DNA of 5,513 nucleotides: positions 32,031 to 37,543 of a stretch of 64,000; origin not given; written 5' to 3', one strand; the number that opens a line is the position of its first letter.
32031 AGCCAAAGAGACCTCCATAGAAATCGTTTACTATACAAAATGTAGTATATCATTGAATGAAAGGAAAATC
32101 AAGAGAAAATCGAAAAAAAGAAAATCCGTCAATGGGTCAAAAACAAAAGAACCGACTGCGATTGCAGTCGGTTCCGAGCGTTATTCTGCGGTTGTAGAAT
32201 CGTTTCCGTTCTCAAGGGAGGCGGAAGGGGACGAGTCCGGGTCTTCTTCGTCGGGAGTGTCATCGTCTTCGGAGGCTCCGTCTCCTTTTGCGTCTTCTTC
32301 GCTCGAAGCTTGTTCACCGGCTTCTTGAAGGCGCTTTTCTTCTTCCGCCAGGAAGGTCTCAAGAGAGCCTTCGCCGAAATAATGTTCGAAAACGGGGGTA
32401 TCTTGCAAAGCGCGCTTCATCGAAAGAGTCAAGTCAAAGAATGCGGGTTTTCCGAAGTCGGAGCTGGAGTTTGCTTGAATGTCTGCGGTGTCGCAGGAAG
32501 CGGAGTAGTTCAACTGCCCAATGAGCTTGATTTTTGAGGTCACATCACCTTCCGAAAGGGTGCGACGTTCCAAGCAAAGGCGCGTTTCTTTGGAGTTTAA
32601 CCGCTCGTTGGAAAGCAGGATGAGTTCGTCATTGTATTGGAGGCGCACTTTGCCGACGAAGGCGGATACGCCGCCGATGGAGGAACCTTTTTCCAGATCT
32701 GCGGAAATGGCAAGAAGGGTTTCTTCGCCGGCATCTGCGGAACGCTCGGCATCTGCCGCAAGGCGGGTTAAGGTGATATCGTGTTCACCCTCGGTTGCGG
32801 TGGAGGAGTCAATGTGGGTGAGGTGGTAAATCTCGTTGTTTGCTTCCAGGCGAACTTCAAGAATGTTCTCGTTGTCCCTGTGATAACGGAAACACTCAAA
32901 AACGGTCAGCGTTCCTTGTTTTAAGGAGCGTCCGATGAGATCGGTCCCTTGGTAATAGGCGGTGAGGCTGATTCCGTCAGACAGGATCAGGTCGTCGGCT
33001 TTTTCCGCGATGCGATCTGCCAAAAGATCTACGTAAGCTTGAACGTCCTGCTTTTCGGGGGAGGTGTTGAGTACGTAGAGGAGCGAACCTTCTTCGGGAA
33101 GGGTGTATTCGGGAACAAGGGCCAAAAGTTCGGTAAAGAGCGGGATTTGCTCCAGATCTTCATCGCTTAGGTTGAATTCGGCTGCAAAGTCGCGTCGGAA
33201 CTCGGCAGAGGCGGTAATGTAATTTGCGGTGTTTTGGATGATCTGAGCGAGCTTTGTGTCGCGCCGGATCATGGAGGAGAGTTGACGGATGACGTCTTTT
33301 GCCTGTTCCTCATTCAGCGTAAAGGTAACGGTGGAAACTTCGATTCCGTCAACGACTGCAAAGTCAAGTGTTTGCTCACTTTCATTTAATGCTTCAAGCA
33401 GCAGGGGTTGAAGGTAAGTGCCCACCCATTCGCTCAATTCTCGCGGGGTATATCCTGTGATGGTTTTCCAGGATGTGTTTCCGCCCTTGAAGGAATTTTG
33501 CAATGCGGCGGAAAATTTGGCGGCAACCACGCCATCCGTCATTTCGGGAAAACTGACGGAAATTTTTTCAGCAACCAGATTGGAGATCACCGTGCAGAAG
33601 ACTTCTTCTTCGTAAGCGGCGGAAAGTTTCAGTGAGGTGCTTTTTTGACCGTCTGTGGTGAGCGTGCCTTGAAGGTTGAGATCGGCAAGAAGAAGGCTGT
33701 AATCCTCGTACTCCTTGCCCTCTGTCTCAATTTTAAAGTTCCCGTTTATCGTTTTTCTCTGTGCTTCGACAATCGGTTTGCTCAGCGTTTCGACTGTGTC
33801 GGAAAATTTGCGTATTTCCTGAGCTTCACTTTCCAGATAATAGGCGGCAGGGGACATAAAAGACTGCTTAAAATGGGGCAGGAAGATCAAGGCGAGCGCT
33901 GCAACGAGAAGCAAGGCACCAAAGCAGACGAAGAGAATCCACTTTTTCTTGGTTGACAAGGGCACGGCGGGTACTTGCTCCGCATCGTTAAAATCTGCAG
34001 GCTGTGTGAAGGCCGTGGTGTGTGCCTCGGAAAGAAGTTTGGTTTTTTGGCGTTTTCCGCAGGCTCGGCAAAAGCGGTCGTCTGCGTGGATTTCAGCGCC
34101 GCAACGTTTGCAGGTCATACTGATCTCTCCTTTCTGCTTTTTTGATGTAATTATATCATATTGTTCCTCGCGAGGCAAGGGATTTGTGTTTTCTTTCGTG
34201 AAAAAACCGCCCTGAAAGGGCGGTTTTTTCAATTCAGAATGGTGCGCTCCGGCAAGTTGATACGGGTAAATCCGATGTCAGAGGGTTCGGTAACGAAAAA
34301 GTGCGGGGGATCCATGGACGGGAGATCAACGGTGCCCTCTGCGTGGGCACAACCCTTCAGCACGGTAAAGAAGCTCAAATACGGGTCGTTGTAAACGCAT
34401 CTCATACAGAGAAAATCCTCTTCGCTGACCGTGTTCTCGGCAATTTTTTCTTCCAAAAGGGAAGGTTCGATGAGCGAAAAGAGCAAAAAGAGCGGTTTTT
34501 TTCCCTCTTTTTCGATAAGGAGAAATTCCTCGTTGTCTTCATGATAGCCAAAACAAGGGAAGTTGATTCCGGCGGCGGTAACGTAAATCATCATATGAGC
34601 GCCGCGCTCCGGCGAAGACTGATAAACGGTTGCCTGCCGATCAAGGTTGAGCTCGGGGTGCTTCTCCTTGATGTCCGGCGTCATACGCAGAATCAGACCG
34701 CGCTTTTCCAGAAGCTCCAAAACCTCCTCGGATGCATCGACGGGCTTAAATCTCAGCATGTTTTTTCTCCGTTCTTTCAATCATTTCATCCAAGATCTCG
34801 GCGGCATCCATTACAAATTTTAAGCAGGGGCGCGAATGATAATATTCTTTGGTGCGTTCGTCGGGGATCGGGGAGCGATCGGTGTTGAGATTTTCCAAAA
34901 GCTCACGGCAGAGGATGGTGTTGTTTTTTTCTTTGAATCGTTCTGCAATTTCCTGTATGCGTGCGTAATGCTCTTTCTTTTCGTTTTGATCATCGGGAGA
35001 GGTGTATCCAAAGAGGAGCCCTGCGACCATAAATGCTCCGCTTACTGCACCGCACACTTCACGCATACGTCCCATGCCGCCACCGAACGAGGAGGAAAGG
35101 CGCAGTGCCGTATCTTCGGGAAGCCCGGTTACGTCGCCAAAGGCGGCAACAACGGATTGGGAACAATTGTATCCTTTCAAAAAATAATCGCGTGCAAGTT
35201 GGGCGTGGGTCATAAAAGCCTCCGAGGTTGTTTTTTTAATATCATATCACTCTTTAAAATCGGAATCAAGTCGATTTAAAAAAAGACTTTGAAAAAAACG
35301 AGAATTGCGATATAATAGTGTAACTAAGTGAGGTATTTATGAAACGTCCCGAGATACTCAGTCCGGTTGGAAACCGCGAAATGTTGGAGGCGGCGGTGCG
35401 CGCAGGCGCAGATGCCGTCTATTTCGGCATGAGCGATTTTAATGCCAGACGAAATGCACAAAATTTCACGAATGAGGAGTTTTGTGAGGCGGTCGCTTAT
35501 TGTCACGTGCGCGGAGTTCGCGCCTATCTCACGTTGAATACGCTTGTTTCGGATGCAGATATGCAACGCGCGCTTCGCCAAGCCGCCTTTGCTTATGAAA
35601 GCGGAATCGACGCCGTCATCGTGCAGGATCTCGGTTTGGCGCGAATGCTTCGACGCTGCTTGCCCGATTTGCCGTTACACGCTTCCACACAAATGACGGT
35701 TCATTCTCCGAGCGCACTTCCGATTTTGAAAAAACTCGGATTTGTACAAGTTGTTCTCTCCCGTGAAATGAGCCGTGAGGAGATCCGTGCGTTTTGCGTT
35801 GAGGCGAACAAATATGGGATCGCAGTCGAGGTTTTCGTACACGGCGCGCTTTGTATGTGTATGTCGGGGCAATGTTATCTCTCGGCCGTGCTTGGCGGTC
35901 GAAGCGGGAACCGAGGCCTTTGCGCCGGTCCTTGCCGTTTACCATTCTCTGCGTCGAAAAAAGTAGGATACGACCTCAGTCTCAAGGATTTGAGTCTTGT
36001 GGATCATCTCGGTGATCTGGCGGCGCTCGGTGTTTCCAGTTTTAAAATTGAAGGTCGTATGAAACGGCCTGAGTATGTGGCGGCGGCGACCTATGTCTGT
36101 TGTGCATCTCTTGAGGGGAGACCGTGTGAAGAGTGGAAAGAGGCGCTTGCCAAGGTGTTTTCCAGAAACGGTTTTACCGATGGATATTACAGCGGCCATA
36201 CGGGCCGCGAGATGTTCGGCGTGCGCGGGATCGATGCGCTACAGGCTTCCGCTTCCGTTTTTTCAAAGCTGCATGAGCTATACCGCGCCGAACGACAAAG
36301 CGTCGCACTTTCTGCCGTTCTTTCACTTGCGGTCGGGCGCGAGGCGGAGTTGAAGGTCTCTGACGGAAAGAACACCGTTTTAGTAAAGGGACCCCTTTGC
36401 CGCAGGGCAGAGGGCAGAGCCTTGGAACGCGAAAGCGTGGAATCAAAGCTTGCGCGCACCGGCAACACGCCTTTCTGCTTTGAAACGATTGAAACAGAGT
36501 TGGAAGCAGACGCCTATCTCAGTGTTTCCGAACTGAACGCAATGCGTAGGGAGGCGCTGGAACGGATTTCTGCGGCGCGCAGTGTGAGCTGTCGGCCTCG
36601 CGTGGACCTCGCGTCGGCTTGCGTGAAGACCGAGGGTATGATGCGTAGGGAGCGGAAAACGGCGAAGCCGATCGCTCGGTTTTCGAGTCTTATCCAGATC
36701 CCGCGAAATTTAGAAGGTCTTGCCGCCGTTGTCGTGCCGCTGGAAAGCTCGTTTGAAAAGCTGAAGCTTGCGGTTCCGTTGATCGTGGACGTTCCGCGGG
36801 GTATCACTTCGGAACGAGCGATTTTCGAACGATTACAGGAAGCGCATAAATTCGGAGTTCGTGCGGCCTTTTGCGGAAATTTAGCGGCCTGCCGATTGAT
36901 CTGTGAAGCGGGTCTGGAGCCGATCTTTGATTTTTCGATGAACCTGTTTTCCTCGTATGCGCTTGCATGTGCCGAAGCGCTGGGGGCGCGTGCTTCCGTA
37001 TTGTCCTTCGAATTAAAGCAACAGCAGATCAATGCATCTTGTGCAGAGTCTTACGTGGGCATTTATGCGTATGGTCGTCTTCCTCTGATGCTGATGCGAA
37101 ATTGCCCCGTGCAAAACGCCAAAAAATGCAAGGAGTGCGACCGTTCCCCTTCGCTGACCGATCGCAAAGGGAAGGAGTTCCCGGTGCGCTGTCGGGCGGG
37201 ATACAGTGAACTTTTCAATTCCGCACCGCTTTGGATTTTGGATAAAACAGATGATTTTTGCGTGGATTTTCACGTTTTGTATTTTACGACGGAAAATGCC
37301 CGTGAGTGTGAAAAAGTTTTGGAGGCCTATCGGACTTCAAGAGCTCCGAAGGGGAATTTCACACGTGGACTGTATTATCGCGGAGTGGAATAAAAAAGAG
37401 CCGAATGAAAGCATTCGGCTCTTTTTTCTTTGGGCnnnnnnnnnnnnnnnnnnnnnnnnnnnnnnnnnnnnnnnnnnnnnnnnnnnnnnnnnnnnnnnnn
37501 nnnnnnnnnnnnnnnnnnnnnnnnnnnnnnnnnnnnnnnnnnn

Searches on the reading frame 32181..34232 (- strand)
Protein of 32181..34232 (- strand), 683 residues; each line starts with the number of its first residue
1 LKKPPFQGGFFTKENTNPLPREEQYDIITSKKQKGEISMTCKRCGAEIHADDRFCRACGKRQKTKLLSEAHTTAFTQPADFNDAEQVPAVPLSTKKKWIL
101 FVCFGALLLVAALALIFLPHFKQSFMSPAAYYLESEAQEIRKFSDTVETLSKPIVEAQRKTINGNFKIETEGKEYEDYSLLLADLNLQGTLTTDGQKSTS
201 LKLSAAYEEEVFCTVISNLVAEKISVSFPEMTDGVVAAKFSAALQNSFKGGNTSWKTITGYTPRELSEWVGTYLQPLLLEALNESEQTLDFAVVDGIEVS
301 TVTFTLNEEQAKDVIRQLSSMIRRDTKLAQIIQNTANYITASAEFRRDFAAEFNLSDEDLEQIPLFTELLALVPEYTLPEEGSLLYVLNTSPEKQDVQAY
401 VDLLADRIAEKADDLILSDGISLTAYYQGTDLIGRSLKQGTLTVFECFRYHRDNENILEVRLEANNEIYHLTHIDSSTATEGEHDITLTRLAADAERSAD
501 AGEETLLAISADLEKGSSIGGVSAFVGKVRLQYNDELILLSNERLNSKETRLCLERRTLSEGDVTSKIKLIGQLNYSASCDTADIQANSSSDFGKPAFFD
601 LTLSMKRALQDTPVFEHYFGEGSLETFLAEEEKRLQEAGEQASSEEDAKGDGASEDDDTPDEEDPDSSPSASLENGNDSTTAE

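Call 10: search_protein_families(library=pfam, proteins=[window:32181-34232:-])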
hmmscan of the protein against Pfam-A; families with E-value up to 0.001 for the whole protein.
window:32181-34232:- (683 aa): 3 families
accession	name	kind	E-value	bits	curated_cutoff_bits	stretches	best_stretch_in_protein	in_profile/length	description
PF13240.11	Zn_Ribbon_1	-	9.5e-05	22.5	25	1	41-60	2-21/23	zinc-ribbon domain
PF12773.13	DZR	-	0.00031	21.3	27.3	1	41-63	1-23/45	Double zinc ribbon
PF13248.11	Zn_ribbon_3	-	0.00076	19.3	27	0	40-61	4-25/26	zinc-ribbon domain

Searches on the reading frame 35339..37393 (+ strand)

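Call 10: search_protein_families(library=pfam, proteins=[window:35339-37393:+])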
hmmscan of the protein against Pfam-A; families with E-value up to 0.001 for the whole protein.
window:35339-37393:+ (684 aa): 2 families
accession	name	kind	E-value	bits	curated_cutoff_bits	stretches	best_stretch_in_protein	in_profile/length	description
PF01136.24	Peptidase_U32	-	3.1e-67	226.7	22.4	1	78-288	4-231/233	Peptidase family U32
PF12392.13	DUF3656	-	9.5e-19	68.5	22.1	1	310-414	12-108/109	Collagenase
